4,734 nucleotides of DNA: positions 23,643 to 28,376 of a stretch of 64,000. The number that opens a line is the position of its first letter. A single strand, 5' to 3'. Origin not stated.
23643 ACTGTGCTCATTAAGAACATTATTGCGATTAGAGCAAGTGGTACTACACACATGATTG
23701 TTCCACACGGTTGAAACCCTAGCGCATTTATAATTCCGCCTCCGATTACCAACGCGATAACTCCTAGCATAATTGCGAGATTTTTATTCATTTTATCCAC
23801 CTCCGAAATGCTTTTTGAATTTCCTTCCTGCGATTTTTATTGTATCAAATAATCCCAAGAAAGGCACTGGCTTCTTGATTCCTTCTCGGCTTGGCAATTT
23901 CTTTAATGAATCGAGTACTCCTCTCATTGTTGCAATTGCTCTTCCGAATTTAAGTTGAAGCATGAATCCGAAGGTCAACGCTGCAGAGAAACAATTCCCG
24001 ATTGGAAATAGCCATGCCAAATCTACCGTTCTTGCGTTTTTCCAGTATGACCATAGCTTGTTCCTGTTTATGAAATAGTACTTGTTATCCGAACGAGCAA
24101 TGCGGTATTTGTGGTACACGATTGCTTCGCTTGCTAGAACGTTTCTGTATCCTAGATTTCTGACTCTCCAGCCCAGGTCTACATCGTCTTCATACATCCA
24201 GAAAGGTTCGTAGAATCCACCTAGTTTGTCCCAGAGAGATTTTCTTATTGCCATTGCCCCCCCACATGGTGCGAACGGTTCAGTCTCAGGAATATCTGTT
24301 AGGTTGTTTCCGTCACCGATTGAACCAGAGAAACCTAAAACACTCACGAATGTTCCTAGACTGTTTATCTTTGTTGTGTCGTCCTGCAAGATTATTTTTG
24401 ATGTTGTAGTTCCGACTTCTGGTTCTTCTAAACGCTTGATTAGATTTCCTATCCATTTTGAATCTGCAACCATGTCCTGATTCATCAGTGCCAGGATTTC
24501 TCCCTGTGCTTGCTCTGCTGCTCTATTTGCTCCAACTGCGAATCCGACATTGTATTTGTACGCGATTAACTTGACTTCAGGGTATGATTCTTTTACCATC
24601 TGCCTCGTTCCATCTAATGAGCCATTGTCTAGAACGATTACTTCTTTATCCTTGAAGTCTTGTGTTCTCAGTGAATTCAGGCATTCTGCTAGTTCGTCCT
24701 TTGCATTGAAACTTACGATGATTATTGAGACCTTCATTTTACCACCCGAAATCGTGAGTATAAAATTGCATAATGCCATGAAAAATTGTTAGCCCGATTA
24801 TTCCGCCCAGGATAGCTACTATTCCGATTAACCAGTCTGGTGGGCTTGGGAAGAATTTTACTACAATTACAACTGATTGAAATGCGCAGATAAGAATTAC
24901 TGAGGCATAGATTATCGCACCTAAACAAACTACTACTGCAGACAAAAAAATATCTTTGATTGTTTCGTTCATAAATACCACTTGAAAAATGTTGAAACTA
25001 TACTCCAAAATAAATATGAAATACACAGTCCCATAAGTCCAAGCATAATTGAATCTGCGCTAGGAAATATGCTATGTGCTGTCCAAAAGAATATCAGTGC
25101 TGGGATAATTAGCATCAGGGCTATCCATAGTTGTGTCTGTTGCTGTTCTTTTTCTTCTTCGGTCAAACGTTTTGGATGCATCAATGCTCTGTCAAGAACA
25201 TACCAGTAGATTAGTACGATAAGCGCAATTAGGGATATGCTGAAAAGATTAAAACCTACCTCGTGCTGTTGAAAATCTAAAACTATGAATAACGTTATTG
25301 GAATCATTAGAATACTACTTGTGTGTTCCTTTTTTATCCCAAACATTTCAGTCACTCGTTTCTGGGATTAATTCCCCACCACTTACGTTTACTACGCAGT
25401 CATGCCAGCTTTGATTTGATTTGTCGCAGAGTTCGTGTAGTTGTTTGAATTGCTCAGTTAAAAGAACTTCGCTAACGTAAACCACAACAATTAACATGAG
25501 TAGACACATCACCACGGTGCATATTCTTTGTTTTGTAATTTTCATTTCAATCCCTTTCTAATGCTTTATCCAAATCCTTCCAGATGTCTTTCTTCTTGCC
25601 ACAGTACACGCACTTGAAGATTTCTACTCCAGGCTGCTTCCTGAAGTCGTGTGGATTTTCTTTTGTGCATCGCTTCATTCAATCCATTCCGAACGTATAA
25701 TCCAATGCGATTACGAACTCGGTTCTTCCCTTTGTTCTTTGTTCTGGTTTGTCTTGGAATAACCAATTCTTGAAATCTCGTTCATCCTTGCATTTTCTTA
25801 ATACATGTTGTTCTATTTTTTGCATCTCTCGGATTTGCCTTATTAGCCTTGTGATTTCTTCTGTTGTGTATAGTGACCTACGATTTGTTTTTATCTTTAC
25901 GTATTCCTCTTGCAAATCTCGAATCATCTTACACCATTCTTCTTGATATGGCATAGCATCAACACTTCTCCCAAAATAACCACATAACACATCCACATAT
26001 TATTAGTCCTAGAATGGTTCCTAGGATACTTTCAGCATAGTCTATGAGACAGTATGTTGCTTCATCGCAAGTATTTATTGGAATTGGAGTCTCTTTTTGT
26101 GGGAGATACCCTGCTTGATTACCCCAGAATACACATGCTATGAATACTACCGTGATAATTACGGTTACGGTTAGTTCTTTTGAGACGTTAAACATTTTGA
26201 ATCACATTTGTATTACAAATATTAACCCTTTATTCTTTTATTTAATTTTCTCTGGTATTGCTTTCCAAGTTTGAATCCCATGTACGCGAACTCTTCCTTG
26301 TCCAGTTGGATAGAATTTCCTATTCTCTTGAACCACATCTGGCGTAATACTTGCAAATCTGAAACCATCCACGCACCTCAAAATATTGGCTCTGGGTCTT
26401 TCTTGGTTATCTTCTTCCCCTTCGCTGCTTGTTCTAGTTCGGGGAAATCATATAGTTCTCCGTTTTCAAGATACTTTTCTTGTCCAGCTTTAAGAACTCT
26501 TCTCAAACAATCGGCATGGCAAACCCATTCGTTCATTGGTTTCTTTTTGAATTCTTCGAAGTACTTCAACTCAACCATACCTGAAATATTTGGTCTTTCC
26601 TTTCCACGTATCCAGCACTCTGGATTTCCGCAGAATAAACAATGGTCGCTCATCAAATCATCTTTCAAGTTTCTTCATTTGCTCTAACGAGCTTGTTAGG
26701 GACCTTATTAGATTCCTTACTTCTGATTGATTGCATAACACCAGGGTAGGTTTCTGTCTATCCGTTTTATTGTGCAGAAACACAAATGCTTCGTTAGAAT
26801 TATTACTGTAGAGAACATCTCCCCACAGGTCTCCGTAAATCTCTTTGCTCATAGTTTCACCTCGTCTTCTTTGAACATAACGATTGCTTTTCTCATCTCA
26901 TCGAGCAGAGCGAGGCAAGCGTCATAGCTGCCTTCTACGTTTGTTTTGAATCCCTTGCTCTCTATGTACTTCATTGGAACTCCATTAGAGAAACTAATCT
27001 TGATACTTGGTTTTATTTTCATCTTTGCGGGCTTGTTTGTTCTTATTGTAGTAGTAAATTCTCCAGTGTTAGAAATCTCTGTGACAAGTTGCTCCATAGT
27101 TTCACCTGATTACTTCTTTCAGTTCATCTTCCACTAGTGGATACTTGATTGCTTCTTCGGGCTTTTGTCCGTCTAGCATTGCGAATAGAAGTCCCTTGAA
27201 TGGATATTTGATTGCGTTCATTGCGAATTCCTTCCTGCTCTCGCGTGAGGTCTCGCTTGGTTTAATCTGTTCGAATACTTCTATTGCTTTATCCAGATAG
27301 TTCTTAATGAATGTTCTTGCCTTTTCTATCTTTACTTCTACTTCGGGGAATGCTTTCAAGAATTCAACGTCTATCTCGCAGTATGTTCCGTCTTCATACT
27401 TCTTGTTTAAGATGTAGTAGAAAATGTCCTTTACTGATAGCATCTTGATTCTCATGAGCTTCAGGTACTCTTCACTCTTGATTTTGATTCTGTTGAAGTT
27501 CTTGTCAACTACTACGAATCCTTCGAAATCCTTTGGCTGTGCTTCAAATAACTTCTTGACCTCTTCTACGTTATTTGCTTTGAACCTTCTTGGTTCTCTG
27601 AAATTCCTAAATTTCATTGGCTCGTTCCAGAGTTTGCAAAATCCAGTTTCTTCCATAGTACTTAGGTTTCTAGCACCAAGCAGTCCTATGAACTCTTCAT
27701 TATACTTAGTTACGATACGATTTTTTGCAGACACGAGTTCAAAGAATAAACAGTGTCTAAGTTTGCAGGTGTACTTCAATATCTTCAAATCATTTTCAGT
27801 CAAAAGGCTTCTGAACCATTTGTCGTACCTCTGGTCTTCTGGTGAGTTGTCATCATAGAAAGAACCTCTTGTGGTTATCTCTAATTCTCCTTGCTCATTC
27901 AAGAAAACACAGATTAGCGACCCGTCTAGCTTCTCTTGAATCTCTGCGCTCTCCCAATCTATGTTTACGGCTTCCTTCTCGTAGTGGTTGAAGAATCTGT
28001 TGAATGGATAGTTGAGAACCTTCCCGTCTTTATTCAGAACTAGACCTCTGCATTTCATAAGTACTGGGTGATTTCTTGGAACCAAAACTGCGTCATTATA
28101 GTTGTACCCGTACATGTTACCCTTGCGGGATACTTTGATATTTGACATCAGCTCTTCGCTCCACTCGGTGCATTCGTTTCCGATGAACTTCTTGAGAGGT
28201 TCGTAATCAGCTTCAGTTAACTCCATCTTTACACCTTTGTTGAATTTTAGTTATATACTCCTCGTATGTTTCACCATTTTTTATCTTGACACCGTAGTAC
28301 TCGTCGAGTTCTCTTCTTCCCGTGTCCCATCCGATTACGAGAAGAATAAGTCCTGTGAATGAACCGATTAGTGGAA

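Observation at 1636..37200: Seven copies of a conserved promoter/5'-leader module with a covarying hairpin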

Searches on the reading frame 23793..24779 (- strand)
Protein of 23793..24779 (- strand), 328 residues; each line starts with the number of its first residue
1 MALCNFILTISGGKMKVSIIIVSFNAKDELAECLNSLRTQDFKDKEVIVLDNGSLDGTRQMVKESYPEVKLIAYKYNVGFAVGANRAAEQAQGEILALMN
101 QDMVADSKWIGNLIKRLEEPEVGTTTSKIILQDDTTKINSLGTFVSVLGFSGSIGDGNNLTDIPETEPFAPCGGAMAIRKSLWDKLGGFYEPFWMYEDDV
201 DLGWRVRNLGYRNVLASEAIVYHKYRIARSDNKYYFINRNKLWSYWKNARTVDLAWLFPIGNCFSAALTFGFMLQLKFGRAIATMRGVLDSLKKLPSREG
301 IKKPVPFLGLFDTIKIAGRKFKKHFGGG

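Call 18: search_protein_families(library=pfam, proteins=[window:23793-24779:-], max_evalue=0.01)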
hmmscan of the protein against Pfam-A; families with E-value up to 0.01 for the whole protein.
window:23793-24779:- (328 aa): 6 families
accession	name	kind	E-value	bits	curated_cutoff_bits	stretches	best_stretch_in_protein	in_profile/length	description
PF00535.33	Glycos_transf_2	-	1.6e-27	97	23.3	1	18-183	1-165/168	Glycosyl transferase family 2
PF13641.12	Glyco_tranf_2_3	-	1.2e-13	52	27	1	17-238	3-223/230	Glycosyltransferase like family 2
PF13506.12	Glyco_transf_21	-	6.1e-06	26.2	21.7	1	86-243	24-172/174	Glycosyl transferase family 21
PF10111.15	Glyco_tranf_2_2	-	8.8e-05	22.6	27.3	1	20-206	3-199/276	Glycosyltransferase like family 2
PF13704.12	Glyco_tranf_2_4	-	0.00032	21.6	27.5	1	25-110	2-75/98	Glycosyl transferase family 2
PF13632.12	Glyco_trans_2_3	-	0.0034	17.7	27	1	168-268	69-171/198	Glycosyl transferase family group 2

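Call 19: search_protein_families(library=phrogs, proteins=[window:23793-24779:-], max_evalue=0.001)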
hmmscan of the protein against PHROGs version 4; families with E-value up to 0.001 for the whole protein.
window:23793-24779:- (328 aa): 3 families
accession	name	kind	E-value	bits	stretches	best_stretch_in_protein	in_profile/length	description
phrog_841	-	moron, auxiliary metabolic gene and host takeover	1e-09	39.3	1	14-119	1-113/309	GtrB-like O-antigen conversion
phrog_13126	-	moron, auxiliary metabolic gene and host takeover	2.1e-06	28.2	1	15-119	1-102/394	beta-1,4-glycosyltransferase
phrog_29879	-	moron, auxiliary metabolic gene and host takeover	4.8e-05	24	1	14-114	3-113/239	galactosyl transferase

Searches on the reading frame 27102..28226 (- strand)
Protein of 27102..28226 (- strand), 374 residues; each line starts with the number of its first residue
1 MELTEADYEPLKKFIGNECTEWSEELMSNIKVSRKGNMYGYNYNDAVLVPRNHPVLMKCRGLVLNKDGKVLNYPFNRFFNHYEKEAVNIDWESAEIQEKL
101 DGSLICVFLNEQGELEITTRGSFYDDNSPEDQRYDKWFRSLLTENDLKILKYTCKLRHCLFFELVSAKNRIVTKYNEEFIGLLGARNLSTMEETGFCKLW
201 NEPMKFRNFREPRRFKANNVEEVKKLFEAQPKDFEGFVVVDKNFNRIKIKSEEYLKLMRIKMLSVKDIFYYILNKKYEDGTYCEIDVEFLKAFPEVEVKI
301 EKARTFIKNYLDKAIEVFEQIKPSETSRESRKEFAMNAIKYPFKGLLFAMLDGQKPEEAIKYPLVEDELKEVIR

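Call 18: search_protein_families(library=pfam, proteins=[window:27102-28226:-], max_evalue=0.01)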
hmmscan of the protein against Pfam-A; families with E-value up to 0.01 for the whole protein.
window:27102-28226:- (374 aa): 2 families
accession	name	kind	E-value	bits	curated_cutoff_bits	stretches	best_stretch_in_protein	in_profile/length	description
PF09511.15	RNA_lig_T4_1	-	6.6e-19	69.1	28.3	1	58-254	1-227/227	RNA ligase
PF09414.15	RNA_ligase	-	0.0044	17.6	27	1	95-177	4-83/171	RNA ligase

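Call 19: search_protein_families(library=phrogs, proteins=[window:27102-28226:-], max_evalue=0.001)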
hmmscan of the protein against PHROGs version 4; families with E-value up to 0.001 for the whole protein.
window:27102-28226:- (374 aa): 2 families
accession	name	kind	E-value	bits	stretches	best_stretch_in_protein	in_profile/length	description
phrog_562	-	tail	5.2e-49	168.1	1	24-361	21-357/377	RNA ligase and tail fiber protein attachment catalyst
phrog_8238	-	DNA, RNA and nucleotide metabolism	2e-05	23.9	1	55-266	454-684/737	RNA ligase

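Call 23: find_encoding_contigs(protein=window:27102-28226:-, flank=10000, max_places=6)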
Protein window:27102-28226:- (374 aa): 2 contigs read that carry it; 2 places shown.
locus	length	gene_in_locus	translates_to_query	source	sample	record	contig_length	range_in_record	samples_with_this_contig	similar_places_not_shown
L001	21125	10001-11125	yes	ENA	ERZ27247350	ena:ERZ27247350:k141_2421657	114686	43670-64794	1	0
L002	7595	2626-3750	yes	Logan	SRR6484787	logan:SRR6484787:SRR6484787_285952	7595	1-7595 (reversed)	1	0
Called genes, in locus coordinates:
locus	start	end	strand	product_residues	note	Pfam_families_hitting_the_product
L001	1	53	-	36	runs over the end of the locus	-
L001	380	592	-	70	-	-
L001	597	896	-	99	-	-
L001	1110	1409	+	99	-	-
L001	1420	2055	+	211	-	-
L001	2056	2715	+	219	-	-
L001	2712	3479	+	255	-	PF04536:TPM_phosphatase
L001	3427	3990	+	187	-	-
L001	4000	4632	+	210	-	PF04011:LemA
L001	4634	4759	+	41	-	-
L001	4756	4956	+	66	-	-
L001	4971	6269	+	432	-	PF01145:Band_7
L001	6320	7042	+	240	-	-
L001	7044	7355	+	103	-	-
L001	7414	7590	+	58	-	-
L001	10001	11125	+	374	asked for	PF09511:RNA_lig_T4_1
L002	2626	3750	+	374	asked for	PF09511:RNA_lig_T4_1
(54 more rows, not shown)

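Call 30: find_related_loci(query=window:27102-28226:-, collection=viral_contigs, flank=10000)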
Query window:27102-28226:- (374 aa) in viral_contigs; peptide patterns used: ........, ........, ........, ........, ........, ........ (x = any residue, [..] = any of these).
No stretch of DNA in the collection matches any of the patterns.

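Call 46: find_homologous_proteins(query=window:27102-28226:-, max_evalue=1e-10)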
Query window:27102-28226:- (374 aa): 462 proteins with E <= 1e-10 among 3039 candidates; the best 120 are listed.
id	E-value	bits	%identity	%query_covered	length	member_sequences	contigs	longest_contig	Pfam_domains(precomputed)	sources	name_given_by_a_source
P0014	4.1e-146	505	100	62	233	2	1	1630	-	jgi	jgi:hypothetical protein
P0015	3.5e-93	331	49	98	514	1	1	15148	-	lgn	-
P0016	1.7e-89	318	49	98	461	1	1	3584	-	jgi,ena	-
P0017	9.9e-86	306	46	97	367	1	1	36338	-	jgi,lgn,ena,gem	-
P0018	3.7e-85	304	49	94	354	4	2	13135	-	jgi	-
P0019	4.7e-84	301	48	95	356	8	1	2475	-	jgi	jgi:hypothetical protein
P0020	5.4e-84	300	47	95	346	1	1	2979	PF09511.16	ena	-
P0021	1.3e-82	296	47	93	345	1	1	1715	PF09511.16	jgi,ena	-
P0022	2.8e-82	295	46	95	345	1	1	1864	PF09511.16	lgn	-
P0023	1.1e-81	293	46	97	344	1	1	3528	PF09511.16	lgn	-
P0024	2.0e-80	289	48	95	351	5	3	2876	-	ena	-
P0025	3.5e-80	288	47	96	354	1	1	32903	-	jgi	jgi:hypothetical protein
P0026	1.4e-79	286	46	95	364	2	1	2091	PF09414.16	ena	-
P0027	1.6e-79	286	47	95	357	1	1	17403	-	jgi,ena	-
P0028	4.0e-79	284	45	93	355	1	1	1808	PF09511.16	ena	-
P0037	2.8e-76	275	46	93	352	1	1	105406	-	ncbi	-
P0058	1.3e-72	263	47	96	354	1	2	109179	PF09414.16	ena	-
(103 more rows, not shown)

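Call 47: find_encoding_contigs(protein=P0058, flank=10000, max_places=2)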
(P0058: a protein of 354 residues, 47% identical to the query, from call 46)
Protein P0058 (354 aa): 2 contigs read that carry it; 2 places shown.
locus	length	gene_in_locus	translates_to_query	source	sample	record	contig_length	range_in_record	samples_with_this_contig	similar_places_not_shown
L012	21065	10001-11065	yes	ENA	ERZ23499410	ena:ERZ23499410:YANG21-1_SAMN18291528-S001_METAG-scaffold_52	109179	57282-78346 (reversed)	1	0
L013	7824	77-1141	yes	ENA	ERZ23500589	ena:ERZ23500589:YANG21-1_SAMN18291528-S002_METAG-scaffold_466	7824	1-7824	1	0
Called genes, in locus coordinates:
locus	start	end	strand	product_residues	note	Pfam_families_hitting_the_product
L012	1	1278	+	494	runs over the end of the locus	PF12224:Amidoligase_2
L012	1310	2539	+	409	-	PF13522:GATase_6, PF13537:GATase_7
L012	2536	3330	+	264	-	-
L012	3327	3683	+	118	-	-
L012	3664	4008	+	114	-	-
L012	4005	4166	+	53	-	-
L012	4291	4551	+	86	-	-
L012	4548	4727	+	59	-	-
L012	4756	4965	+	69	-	-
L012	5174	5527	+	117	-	-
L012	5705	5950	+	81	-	-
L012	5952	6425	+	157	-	PF03013:Pyr_excise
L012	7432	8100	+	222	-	PF04446:Thg1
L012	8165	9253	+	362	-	PF21189:PHA02142, PF09414:RNA_ligase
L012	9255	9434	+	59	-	-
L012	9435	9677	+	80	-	-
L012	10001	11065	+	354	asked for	PF09414:RNA_ligase (weak)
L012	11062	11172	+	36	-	-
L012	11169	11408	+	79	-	-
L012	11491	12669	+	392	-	PF00270:DEAD, PF04851:ResIII, PF18766:SWI2_SNF2 (faint), PF16203:ERCC3_RAD25_C, PF00271:Helicase_C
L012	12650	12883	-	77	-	PF00462:Glutaredoxin, PF13417:GST_N_3 (weak)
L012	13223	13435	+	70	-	-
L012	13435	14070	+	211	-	-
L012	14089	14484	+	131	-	-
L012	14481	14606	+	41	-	-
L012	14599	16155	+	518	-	-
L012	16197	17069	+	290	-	PF13671:AAA_33, PF25109:HAD_PNKP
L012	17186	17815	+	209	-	-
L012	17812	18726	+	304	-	-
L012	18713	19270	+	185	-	PF06941:NT5C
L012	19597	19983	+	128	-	PF01981:PTH2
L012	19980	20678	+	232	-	PF01743:PolyA_pol, PF12627:PolyA_pol_RNAbd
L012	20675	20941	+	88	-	-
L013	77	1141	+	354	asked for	PF09414:RNA_ligase (weak)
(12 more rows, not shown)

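Call 48: find_encoding_contigs(protein=P0037, flank=10000, max_places=2)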
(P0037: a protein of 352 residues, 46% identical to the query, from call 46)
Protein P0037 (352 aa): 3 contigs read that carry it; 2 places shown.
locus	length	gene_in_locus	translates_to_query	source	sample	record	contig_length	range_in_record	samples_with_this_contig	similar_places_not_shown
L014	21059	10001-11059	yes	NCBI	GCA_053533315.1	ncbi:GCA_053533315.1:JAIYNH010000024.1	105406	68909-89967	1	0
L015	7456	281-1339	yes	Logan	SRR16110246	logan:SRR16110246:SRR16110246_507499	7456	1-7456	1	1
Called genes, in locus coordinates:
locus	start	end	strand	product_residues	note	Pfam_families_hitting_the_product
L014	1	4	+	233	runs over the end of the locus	PF01978:TrmB, PF02796:HTH_7 (weak)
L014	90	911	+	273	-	PF02498:Bro-N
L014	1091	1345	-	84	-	-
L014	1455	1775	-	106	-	-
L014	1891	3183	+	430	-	PF04055:Radical_SAM, PF13186:SPASM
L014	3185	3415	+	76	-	-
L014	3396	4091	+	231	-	-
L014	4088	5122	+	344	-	PF01047:MarR (faint), PF01325:Fe_dep_repress (faint), PF01978:TrmB (faint), PF13404:HTH_AsnC-type, PF13412:HTH_24, PF13545:HTH_Crp_2 (faint), PF13730:HTH_36 (faint), PF13412:HTH_24 (weak)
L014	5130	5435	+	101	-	-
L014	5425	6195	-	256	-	PF00589:Phage_integrase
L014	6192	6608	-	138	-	-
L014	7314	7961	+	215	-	PF00227:Proteasome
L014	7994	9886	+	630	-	PF17214:KH_TffA, PF07650:KH_2 (weak), PF23023:Anti-Pycsar_Apyc1, PF00753:Lactamase_B, PF16661:Lactamase_B_6, PF12706:Lactamase_B_2, PF10996:Beta-Casp, PF07521:RMMBL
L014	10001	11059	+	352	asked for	-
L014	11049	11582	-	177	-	-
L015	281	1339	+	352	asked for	-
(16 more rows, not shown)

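Call 49: find_encoding_contigs(protein=P0017, flank=10000, max_places=2)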
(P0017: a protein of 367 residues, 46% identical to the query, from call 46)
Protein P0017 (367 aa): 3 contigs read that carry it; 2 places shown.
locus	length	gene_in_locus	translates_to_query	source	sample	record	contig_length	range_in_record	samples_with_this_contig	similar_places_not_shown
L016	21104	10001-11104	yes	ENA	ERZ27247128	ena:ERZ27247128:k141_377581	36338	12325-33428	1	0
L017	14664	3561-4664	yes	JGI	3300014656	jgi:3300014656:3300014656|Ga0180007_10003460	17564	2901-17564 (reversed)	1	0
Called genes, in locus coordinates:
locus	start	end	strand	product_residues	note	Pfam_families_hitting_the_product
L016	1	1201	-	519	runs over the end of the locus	PF27228:MTBMA_p00010_2nd (weak)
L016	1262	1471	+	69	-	-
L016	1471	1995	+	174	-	-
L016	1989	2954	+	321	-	PF00145:DNA_methylase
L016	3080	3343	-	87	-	-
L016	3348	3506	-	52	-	-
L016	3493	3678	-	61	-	-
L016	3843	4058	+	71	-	-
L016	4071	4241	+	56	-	-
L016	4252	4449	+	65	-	-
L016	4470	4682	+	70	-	-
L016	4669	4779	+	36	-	-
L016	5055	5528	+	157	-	-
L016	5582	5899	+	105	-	-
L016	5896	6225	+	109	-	-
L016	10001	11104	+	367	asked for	-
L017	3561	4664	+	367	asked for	-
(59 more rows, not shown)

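Call 90: find_encoding_contigs(protein=P0015, flank=10000, max_places=2)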
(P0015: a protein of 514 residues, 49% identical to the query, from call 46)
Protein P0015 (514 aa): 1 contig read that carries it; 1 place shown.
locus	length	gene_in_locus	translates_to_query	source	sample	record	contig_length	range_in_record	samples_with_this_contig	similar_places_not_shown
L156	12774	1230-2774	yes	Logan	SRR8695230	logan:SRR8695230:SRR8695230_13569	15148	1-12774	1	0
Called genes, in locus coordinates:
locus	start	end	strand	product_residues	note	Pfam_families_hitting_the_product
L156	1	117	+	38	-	?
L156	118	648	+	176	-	-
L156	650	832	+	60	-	-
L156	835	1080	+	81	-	-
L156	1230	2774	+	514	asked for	-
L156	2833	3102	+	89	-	-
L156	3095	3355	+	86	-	-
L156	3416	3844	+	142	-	PF13392:HNH_3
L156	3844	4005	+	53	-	-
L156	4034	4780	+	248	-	-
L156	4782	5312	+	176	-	-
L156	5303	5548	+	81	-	-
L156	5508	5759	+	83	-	-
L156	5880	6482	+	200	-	-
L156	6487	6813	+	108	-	-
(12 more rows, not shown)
